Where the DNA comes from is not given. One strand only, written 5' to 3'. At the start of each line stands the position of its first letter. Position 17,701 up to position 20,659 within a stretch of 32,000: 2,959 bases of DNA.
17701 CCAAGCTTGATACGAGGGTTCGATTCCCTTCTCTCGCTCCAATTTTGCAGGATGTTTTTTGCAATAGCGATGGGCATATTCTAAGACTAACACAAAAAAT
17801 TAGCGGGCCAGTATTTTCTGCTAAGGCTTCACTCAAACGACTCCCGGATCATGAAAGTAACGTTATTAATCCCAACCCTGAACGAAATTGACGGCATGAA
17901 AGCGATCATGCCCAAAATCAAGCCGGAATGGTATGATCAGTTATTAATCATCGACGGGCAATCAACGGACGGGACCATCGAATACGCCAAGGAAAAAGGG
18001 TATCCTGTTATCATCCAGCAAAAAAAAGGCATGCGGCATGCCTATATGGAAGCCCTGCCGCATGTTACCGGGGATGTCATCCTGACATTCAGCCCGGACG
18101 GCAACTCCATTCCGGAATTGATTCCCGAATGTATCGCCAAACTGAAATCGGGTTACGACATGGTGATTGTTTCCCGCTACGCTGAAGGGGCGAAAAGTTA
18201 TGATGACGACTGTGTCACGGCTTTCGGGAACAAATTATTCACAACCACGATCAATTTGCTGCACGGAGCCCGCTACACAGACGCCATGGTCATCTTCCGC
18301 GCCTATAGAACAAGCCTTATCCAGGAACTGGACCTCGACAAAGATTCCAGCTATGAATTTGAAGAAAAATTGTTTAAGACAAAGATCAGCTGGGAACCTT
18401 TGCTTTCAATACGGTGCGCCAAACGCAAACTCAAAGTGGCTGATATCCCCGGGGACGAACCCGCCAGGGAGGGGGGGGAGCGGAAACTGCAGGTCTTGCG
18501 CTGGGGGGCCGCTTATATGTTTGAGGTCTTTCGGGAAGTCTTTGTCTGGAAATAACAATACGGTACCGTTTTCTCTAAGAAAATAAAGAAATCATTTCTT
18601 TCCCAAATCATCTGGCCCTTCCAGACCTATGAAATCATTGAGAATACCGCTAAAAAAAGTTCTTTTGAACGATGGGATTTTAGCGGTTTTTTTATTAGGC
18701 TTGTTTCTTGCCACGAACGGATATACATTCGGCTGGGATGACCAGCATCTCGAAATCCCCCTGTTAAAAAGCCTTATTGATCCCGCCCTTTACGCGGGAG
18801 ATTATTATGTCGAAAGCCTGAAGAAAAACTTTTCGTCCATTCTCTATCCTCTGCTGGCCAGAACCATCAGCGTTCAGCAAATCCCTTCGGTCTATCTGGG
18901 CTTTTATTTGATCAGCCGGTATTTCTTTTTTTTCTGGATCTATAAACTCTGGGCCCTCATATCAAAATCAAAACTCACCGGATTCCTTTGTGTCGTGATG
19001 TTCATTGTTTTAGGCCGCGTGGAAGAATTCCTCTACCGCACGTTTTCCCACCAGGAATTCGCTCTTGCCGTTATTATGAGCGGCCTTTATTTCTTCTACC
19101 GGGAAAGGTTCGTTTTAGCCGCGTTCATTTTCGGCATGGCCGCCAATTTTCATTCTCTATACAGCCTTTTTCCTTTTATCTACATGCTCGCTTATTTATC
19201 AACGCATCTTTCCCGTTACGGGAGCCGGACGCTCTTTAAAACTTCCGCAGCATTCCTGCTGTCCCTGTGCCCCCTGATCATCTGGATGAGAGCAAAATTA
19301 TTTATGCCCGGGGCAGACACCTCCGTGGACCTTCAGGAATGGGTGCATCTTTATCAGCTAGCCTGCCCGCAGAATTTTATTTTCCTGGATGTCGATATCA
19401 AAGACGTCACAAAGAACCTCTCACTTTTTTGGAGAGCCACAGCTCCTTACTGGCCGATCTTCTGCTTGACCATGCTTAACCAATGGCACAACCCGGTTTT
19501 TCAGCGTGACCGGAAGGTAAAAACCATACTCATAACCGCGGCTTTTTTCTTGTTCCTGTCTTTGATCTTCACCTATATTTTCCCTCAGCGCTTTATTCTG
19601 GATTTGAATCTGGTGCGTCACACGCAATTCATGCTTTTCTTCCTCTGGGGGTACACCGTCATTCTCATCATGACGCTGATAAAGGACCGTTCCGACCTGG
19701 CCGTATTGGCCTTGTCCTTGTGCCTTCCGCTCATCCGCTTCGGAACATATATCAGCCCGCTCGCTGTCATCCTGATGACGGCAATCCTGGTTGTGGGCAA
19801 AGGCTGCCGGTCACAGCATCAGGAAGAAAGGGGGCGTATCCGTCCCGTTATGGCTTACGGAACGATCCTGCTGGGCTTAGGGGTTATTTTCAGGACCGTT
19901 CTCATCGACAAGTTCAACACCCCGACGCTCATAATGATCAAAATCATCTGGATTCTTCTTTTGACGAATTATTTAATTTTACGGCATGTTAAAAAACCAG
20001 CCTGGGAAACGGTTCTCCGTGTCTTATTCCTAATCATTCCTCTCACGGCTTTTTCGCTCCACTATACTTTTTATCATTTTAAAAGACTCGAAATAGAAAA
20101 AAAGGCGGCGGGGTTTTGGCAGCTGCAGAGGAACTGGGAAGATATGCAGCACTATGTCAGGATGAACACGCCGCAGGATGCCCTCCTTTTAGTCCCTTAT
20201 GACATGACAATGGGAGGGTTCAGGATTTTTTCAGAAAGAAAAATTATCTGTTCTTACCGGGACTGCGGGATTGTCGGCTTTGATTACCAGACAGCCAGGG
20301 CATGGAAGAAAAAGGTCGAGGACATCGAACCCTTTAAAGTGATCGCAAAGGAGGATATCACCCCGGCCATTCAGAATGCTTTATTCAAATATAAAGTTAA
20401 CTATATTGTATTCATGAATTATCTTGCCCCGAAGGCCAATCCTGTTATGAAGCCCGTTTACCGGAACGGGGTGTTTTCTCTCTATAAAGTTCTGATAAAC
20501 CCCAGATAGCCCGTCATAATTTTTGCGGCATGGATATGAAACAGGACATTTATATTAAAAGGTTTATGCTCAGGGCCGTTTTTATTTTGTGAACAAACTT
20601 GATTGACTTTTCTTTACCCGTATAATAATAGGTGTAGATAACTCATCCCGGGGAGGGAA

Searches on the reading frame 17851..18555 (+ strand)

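Call 70: search_protein_families(library=pfam, proteins=[window:17851-18555:+], max_evalue=0.00001)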
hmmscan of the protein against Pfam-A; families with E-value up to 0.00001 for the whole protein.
window:17851-18555:+ (234 aa): 1 family
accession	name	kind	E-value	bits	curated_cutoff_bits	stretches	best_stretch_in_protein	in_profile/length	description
PF00535.33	Glycos_transf_2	-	2.5e-13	50.7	23.3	1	6-159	3-166/168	Glycosyl transferase family 2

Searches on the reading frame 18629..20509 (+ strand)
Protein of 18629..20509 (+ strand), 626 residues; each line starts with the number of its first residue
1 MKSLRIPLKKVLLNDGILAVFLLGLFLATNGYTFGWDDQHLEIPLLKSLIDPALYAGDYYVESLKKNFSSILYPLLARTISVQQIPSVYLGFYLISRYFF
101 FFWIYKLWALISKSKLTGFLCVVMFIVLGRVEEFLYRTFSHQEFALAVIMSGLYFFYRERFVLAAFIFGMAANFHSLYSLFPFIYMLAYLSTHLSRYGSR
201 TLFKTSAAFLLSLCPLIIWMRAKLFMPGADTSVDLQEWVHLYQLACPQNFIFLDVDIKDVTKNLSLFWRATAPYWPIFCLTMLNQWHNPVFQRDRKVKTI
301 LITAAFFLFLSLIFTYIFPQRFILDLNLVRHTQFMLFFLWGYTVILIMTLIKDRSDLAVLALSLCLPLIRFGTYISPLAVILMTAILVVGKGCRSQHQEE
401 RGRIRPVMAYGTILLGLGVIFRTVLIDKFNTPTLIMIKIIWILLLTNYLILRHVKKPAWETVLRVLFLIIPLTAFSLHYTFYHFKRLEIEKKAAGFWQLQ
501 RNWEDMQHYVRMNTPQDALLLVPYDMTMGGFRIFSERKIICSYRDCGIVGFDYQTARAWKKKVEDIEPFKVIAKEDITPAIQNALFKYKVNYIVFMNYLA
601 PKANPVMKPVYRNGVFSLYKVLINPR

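Call 70: search_protein_families(library=pfam, proteins=[window:18629-20509:+], max_evalue=0.00001)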
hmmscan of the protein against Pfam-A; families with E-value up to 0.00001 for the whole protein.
window:18629-20509:+ (626 aa): 1 family
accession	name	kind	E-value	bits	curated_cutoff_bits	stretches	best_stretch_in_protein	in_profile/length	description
PF20604.3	DUF6798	-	2.5e-09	37.2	26.9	1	502-566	2-61/61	Domain of unknown function (DUF6798)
